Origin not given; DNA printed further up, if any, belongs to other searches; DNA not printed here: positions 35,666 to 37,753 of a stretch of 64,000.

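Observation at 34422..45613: An ~11 kb A+T-richer island between hom and glpX-recJ encodes an unassigned synthase-type glycan system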

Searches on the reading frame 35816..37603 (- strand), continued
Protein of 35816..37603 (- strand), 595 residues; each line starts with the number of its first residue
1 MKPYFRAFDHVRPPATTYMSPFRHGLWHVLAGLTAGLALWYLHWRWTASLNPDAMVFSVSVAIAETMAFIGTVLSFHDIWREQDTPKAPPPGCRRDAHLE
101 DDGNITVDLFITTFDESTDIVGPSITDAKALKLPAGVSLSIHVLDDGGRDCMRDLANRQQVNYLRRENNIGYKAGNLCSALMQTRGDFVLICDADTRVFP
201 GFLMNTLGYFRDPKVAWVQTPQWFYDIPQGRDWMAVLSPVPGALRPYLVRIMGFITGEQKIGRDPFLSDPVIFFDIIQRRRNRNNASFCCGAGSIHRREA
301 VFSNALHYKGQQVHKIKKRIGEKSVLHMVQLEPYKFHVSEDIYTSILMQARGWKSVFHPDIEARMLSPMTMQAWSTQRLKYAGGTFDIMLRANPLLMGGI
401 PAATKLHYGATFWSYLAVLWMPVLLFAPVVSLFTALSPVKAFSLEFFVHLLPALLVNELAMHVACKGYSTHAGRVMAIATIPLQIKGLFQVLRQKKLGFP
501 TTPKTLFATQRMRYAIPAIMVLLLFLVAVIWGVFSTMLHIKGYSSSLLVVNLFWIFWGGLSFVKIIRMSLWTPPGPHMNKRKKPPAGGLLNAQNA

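Call 99: search_solved_structures(query=window:35816-37603:-, max_evalue=1e-20, show_alignments=1)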
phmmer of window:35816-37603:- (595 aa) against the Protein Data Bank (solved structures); distinct sequences matched with E-value up to 1e-20: 6.
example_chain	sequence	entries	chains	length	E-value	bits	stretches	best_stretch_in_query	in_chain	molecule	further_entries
7lby_A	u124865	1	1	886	1.3e-26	96.3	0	33-226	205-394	Cellulose synthase catalytic subunit [UDP-forming]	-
9b8v_E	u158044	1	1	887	1.4e-26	96.3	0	33-226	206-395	Cellulose synthase catalytic subunit [UDP-forming]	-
9fmv_A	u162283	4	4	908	1.5e-26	96.2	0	33-226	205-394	Cellulose synthase catalytic subunit [UDP-forming]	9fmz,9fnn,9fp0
5ej1_A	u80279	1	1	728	1.2e-22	83.3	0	32-226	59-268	Putative cellulose synthase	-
4hg6_A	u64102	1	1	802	1.4e-22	83.1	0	33-226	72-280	Cellulose Synthase Subunit A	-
4p00_A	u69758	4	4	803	1.6e-22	82.9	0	33-226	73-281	Cellulose Synthase A subunit | Cellulose Synthase subunit A | Putative cellulose synthase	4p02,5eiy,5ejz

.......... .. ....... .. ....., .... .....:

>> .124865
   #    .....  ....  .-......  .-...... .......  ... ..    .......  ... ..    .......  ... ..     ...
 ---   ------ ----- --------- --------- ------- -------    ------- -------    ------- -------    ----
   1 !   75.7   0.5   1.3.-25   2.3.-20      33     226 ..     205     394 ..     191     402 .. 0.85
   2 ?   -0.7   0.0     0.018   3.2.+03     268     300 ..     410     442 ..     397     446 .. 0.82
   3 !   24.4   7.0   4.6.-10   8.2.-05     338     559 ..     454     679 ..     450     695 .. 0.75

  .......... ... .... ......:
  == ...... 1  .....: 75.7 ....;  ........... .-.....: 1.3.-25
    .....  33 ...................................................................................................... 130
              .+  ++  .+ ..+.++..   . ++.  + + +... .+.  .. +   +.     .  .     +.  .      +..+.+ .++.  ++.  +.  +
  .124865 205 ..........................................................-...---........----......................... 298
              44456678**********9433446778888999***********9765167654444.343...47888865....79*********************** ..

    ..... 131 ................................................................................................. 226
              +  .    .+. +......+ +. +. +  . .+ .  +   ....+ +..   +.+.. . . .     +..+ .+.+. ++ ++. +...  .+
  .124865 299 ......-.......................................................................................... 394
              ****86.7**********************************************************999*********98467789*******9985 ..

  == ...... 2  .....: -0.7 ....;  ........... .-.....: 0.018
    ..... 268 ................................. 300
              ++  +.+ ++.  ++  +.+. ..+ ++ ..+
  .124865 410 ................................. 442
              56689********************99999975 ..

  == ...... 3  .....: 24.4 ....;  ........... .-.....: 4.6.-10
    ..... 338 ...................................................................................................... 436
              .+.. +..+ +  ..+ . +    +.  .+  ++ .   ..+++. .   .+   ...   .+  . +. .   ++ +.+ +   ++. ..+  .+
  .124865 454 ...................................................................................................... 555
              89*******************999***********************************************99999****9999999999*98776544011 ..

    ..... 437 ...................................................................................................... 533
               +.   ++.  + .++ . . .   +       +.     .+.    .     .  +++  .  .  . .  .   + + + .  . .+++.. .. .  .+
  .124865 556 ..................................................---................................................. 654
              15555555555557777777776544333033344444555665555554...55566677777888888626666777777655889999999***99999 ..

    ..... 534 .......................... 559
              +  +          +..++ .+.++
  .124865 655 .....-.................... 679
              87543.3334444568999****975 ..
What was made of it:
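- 35816..37603 (-): BcsA-like processive GT2 synthase, 595 aa, with 2 N-terminal and ~4-5 C-terminal TM segments and no PilZ domain. The motifs TFDE, DDG, KAGN, DAD, QTP, FCCGxGS and SED are kept. QxxRW is replaced by QRLKY. Alignment to E. coli BcsA 7LBY (call 99).
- Closest known: Bacterial cellulose synthase BcsA-BcsB. Same: All core motifs align (call 99).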
